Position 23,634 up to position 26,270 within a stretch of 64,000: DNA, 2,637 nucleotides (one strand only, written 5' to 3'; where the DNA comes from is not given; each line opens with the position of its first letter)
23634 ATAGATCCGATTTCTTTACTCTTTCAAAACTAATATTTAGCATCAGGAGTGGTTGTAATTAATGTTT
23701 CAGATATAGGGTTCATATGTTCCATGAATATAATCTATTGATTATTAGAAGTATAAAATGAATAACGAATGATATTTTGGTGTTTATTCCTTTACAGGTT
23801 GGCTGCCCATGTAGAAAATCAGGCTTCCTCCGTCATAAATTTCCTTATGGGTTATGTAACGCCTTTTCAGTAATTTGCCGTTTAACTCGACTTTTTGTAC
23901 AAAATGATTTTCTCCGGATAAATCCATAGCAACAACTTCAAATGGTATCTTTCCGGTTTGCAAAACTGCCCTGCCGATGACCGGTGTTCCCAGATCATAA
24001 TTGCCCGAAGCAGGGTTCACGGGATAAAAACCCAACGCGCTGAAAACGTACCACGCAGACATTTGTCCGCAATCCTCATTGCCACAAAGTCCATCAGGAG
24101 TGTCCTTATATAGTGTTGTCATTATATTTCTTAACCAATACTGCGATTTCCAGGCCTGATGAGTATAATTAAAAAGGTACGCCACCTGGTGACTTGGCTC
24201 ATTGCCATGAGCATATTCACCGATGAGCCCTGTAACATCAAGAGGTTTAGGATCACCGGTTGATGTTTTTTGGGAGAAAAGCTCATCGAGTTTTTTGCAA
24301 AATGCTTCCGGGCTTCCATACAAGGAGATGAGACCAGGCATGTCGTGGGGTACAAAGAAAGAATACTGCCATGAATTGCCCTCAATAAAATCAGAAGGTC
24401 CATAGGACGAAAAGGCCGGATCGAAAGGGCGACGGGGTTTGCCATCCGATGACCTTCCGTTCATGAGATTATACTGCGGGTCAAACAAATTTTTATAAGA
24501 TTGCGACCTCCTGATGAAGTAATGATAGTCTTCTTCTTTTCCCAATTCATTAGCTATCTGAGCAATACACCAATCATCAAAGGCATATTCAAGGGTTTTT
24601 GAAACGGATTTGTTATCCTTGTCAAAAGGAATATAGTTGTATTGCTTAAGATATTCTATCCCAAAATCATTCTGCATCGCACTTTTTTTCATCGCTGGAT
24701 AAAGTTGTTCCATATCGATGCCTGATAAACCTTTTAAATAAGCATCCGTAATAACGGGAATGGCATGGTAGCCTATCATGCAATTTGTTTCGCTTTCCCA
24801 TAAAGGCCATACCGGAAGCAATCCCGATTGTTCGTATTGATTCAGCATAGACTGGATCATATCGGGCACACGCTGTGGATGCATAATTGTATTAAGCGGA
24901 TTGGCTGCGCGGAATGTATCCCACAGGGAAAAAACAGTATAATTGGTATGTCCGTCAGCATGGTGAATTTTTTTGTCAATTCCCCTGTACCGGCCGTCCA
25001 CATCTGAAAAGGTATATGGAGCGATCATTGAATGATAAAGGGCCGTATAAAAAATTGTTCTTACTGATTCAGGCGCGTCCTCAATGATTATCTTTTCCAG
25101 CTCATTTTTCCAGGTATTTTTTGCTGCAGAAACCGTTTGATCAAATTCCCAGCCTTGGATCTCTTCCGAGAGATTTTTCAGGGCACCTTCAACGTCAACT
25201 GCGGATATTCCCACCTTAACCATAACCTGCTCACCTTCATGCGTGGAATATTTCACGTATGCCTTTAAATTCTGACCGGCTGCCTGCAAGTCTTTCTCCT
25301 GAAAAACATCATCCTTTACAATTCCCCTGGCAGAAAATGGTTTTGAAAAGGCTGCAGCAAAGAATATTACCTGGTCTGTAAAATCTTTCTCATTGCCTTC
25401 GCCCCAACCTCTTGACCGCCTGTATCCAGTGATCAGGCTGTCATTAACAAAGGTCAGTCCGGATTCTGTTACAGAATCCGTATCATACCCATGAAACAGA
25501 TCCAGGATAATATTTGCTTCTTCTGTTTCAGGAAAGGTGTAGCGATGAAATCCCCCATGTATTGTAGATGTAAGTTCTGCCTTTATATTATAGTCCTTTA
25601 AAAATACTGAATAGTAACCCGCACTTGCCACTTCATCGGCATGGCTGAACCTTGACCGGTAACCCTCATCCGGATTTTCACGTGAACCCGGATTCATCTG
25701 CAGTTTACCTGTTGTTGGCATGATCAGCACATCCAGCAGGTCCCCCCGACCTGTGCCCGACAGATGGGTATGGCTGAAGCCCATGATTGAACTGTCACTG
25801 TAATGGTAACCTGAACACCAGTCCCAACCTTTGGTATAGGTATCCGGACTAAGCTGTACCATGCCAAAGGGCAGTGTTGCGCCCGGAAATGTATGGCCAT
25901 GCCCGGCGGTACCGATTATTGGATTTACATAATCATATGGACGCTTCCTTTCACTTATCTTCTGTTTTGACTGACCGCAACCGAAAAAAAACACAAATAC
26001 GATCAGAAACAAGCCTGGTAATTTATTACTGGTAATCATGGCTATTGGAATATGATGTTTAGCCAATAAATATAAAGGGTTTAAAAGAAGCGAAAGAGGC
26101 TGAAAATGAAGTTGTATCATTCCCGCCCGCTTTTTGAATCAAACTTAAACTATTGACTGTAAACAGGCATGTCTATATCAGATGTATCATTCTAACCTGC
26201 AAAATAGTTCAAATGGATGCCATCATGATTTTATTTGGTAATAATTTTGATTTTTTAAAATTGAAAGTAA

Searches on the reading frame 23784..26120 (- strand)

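Call 4: search_protein_families(library=pfam, proteins=[window:23784-26120:-])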
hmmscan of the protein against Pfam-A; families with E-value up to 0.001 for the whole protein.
window:23784-26120:- (778 aa): 2 families
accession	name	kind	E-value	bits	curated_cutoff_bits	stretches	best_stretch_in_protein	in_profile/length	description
PF07971.18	Glyco_hydro_92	-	1.6e-178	594.9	24.6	1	312-773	1-464/464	Glycosyl hydrolase family 92 catalytic domain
PF17678.7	Glyco_hydro_92N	-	2.2e-91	306.4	34.5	1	64-306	1-236/236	Glycosyl hydrolase family 92 N-terminal domain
